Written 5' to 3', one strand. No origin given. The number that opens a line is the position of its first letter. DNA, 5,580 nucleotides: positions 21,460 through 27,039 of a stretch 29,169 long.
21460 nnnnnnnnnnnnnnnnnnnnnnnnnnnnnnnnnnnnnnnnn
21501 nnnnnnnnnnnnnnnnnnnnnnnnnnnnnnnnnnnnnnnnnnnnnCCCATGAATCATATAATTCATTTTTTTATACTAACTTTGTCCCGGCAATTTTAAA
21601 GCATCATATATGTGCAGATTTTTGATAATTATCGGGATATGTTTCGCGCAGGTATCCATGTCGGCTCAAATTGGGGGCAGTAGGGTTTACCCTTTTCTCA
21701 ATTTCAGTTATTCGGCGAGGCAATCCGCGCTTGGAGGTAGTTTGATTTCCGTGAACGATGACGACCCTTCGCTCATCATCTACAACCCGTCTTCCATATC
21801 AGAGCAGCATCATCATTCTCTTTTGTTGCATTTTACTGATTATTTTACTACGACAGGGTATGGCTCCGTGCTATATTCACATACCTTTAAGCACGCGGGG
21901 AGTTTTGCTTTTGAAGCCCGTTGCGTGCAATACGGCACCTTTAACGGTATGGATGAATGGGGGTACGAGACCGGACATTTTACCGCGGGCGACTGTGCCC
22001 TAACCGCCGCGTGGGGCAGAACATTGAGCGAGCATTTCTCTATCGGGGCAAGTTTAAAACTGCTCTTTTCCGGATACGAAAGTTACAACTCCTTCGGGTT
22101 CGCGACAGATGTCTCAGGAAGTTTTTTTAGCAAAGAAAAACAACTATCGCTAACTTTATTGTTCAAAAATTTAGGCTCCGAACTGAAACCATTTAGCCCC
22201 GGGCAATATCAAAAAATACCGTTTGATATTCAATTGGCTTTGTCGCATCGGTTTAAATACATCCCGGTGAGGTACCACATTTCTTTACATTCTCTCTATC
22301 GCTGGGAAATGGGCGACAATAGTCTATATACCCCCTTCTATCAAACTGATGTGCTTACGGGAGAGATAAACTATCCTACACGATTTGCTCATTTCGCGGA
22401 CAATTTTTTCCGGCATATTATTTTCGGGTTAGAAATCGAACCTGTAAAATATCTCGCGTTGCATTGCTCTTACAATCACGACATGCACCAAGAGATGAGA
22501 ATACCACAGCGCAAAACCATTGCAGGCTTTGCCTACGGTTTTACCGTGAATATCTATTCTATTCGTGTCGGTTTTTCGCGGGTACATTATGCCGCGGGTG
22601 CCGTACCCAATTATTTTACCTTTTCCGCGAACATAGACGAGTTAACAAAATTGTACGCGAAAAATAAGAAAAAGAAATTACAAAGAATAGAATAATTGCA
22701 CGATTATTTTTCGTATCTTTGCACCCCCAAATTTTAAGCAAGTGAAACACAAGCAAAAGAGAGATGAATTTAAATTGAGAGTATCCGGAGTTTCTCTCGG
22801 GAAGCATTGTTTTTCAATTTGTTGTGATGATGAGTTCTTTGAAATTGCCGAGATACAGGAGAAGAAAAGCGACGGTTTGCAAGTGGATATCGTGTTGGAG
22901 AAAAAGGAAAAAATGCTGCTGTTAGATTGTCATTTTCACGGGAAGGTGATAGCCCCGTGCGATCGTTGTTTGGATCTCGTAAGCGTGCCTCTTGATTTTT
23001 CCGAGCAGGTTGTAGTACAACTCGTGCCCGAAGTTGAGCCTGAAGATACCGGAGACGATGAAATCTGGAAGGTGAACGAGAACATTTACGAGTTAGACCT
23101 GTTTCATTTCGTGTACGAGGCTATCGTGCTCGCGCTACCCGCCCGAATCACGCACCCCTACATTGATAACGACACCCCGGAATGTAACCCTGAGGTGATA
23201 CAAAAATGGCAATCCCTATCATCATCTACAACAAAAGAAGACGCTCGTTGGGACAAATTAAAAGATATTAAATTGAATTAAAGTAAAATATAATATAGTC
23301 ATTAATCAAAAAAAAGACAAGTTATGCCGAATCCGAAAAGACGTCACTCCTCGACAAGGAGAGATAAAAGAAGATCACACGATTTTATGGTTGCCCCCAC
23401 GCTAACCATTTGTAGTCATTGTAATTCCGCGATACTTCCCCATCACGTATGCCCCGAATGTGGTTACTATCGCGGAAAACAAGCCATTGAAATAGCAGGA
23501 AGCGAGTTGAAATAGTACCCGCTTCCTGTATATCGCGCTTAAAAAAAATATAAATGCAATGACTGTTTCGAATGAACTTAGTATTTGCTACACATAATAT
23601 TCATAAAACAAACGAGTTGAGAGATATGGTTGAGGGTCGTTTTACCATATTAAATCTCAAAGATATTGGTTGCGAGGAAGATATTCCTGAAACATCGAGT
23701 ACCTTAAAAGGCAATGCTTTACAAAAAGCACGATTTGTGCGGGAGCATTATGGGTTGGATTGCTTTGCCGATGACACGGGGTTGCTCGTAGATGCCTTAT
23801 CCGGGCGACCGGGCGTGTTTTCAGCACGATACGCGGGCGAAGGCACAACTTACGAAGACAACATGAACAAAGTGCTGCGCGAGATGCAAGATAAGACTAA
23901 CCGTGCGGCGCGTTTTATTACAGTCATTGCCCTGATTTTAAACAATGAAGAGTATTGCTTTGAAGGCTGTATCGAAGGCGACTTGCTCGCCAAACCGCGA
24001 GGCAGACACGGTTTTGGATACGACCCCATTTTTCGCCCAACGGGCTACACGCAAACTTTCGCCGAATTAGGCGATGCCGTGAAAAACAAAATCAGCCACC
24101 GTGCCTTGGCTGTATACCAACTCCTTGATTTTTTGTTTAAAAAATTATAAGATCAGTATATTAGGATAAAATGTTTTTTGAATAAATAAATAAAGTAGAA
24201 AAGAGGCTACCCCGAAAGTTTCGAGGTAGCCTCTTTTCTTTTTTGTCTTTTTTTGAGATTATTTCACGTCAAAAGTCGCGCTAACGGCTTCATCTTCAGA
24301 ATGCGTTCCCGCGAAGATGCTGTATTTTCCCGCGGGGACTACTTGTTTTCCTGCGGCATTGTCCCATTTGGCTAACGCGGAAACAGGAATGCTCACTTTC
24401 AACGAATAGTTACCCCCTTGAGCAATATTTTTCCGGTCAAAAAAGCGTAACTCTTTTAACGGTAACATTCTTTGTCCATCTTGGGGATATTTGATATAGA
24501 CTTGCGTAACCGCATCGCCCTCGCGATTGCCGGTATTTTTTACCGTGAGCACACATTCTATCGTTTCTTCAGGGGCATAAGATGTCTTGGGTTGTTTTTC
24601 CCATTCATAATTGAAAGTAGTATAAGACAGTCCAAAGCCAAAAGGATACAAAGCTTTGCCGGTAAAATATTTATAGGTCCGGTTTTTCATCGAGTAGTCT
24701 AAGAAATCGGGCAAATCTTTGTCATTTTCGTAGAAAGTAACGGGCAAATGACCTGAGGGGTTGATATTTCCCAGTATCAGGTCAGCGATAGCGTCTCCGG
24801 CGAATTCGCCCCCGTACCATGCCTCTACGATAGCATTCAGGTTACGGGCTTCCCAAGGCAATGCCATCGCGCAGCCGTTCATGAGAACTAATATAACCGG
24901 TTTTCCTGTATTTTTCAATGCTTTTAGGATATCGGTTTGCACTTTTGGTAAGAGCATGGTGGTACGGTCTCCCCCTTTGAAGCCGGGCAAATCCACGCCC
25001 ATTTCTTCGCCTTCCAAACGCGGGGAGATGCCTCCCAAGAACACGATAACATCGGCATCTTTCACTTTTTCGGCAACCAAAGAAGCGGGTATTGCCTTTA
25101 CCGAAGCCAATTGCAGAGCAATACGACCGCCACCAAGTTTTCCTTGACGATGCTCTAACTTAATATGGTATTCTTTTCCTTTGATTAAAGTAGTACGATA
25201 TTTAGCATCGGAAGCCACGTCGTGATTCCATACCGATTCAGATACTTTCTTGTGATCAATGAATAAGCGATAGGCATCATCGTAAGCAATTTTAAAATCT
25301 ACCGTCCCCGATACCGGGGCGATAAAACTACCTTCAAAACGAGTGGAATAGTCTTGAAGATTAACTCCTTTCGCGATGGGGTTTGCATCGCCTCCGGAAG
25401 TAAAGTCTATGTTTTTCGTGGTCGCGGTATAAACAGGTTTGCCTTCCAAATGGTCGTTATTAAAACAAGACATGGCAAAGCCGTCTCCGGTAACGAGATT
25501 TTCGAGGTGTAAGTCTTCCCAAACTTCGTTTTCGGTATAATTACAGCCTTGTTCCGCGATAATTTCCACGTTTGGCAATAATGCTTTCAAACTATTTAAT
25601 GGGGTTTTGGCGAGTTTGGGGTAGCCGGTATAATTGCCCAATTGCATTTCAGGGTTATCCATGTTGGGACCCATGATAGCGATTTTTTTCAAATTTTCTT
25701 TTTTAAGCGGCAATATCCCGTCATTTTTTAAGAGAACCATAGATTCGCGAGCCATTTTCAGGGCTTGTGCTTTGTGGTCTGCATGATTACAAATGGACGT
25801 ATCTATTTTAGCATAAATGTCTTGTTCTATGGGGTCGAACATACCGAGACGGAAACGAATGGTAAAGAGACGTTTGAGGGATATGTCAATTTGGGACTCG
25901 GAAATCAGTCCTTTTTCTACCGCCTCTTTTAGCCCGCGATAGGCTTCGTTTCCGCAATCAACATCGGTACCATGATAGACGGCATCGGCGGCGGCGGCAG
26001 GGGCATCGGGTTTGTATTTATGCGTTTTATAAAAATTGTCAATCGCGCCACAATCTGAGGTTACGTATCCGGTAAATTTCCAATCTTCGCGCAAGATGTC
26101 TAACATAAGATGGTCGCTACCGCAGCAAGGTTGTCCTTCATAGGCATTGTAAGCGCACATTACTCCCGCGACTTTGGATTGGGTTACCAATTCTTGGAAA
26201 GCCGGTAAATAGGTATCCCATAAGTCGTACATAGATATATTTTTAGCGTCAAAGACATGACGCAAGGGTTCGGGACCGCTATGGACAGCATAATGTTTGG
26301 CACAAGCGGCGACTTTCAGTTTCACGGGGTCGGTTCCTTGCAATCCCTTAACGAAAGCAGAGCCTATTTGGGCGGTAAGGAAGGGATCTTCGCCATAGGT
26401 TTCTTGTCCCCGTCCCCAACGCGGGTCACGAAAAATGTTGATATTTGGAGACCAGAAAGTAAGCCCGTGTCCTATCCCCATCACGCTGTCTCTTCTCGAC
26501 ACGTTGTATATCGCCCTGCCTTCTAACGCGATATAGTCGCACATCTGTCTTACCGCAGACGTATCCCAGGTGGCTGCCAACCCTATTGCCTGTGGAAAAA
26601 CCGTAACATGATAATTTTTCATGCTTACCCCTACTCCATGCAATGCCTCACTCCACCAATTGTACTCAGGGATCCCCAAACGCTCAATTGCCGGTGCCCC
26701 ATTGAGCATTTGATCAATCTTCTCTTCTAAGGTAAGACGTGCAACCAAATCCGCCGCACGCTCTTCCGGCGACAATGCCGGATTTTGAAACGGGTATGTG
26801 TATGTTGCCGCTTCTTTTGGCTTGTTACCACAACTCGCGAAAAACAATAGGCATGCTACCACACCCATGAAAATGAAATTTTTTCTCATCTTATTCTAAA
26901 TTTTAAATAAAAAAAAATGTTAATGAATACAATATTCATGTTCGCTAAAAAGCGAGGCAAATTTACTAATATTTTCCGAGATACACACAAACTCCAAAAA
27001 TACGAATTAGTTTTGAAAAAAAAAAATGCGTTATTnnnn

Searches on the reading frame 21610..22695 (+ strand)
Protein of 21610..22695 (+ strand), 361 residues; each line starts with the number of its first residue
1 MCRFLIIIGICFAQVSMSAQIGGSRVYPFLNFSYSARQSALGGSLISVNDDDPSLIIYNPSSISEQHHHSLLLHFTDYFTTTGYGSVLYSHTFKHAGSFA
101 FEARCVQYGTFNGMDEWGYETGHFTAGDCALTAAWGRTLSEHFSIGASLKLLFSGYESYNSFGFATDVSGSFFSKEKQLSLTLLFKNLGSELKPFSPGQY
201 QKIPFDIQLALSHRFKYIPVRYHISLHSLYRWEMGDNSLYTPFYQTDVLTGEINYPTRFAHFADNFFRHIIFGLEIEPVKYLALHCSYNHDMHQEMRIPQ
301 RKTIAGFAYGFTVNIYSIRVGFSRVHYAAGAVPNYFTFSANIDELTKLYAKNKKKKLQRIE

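Call 56: search_protein_families(library=ncbifam, proteins=[window:21610-22695:+], max_evalue=0.00001)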
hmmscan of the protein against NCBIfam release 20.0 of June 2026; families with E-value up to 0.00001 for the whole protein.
window:21610-22695:+ (361 aa): 3 families
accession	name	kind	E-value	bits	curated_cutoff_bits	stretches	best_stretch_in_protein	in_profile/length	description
NF033711.1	T9SS_PorQ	equivalog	6e-89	298.4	220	1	5-342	5-335/335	type IX secretion system protein PorQ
NF033709.1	PorV_fam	subfamily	1.3e-38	133.4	90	1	25-342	2-324/326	PorV/PorQ family protein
NF033710.1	T9SS_OM_PorV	equivalog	1.2e-09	37.9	250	1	26-215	25-231/367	type IX secretion system outer membrane channel protein PorV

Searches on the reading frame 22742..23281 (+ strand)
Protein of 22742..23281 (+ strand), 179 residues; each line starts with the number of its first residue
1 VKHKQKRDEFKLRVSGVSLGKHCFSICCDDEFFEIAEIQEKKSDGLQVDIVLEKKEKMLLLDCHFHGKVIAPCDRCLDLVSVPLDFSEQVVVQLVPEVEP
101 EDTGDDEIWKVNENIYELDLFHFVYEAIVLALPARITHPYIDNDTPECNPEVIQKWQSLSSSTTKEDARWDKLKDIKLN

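Call 56: search_protein_families(library=ncbifam, proteins=[window:22742-23281:+], max_evalue=0.00001)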
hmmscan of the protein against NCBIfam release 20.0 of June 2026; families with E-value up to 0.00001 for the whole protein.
window:22742-23281:+ (179 aa): 0 families

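Call 77: search_protein_families(library=pfam, proteins=[window:22742-23281:+], max_evalue=0.001)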
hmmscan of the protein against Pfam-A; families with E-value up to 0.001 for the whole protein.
window:22742-23281:+ (179 aa): 1 family
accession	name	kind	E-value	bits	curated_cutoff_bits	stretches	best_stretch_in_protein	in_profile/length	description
PF02620.22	YceD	-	1e-15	58.3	33.2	1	61-177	1-119/119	Large ribosomal RNA subunit accumulation protein YceD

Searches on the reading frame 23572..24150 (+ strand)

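Call 77: search_protein_families(library=pfam, proteins=[window:23572-24150:+], max_evalue=0.001)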
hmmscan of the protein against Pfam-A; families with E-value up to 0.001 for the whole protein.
window:23572-24150:+ (192 aa): 1 family
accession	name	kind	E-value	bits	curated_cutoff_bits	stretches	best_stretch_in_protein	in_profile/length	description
PF01725.21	Ham1p_like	-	9e-63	212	22.5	1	3-186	1-185/186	Ham1 family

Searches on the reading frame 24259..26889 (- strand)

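Call 56: search_protein_families(library=ncbifam, proteins=[window:24259-26889:-], max_evalue=0.00001)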
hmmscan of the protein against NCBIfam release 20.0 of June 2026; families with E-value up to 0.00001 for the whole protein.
window:24259-26889:- (876 aa): 8 families
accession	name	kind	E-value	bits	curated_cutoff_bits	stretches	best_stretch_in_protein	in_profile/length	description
NF041776.1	xylosidase_Xyl3A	equivalog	0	1013.4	1250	1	31-869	3-841/846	xylan 1,4-beta-xylosidase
NF041579.1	betaxyl_Flavo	equivalog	4.7e-108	362.2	1350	2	41-453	33-442/716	beta-xylosidase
NF052331.1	Bet13-16Glucosase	equivalog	4.4e-105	352.4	1330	2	81-422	82-411/750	exo-beta-d-1,3/1,6-glucosidase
NF011678.0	PRK15098.1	equivalog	1e-101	341.6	666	2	58-455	89-468/765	beta-glucosidase BglX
NF052329.1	XyloArabinsidase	equivalog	1.9e-95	320.5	1050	2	69-421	87-413/750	beta-xylosidase/alpha-l-arabinosidase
NF041610.1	alph_arabinopyran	equivalog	3.3e-68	230.6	1300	2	638-872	407-650/738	exo-alpha-(1->6)-L-arabinopyranosidase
NF052330.1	BetGlucosiCelf0468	equivalog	1.2e-63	215.7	1300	2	48-451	2-388/817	beta-d-glucosidase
NF003740.0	PRK05337.1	equivalog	1.6e-06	27.5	207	1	161-279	134-250/340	beta-N-acetylhexosaminidase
